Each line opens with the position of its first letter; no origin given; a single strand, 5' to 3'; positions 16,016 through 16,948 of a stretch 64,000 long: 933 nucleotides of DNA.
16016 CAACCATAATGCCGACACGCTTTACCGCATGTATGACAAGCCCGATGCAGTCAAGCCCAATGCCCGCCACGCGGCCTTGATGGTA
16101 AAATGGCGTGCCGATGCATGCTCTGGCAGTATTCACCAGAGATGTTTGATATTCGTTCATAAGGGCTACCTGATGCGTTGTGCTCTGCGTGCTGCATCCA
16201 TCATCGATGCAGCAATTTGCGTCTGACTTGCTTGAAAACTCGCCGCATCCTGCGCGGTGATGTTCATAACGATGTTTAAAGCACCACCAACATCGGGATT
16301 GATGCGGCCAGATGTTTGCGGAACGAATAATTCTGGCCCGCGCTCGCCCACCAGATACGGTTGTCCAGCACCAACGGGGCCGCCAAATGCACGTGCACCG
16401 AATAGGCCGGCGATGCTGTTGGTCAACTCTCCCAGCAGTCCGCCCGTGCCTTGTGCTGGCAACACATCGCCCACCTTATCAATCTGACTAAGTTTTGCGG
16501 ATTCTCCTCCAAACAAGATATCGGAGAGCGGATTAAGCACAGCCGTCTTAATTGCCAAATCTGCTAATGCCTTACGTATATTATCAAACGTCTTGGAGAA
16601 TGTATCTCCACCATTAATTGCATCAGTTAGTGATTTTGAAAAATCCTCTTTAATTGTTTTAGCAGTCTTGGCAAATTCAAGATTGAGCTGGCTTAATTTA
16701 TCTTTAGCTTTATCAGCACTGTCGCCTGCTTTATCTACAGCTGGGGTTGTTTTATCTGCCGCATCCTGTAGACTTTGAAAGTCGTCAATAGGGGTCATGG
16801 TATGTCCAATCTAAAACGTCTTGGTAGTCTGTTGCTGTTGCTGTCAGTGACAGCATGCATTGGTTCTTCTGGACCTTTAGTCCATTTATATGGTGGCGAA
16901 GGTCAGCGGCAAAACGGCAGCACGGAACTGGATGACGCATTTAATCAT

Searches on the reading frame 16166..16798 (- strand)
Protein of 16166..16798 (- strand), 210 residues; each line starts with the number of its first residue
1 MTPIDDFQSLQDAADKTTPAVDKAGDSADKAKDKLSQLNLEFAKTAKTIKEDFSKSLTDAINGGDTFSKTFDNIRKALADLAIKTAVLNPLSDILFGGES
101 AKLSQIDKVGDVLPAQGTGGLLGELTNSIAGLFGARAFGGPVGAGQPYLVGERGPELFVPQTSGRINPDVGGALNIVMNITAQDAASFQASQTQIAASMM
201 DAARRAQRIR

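Call 20: find_encoding_contigs(protein=window:16166-16798:-, flank=10000, max_places=1)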
Protein window:16166-16798:- (210 aa): 5 contigs read that carry it; 1 place shown.
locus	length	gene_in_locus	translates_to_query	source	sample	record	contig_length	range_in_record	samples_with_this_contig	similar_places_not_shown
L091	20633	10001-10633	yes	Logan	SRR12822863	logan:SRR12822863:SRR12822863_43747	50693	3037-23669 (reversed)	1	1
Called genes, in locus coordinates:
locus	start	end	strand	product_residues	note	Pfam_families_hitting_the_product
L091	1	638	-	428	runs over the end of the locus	PF00155:Aminotran_1_2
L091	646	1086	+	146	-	-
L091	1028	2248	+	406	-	PF03237:Terminase_6N, PF17289:Terminase_6C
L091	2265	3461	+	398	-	PF04860:Phage_portal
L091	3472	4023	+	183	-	PF04586:Peptidase_S78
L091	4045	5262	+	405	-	PF05065:Phage_capsid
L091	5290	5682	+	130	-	-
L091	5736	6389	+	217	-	PF05135:Phage_connect_1 (faint)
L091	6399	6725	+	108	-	PF05521:Phage_HCP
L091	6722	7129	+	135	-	PF11367:Tail_completion_gp17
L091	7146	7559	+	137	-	PF06199:Phage_tail_2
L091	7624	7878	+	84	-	-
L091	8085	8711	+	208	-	PF09343:DUF2460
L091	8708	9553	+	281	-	PF09931:Phage_phiJL001_Gp84_N, PF09356:Phage_BR0599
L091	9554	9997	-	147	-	-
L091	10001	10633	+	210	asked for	-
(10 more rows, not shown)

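Call 88: search_protein_families(library=pfam, proteins=[window:16166-16798:-], max_evalue=1)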
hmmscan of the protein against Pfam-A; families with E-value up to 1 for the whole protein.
window:16166-16798:- (210 aa): 3 families
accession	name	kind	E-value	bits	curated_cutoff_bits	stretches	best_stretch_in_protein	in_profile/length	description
PF16767.10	KinB_sensor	-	0.0059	17.5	27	1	6-82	36-112/122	Sensor domain of alginate biosynthesis sensor protein KinB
PF14013.11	MT0933_antitox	-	0.034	14.8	27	1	10-34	8-33/49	MT0933-like antitoxin protein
PF12732.12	YtxH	-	0.73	10.7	37.5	1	11-53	28-70/71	YtxH-like protein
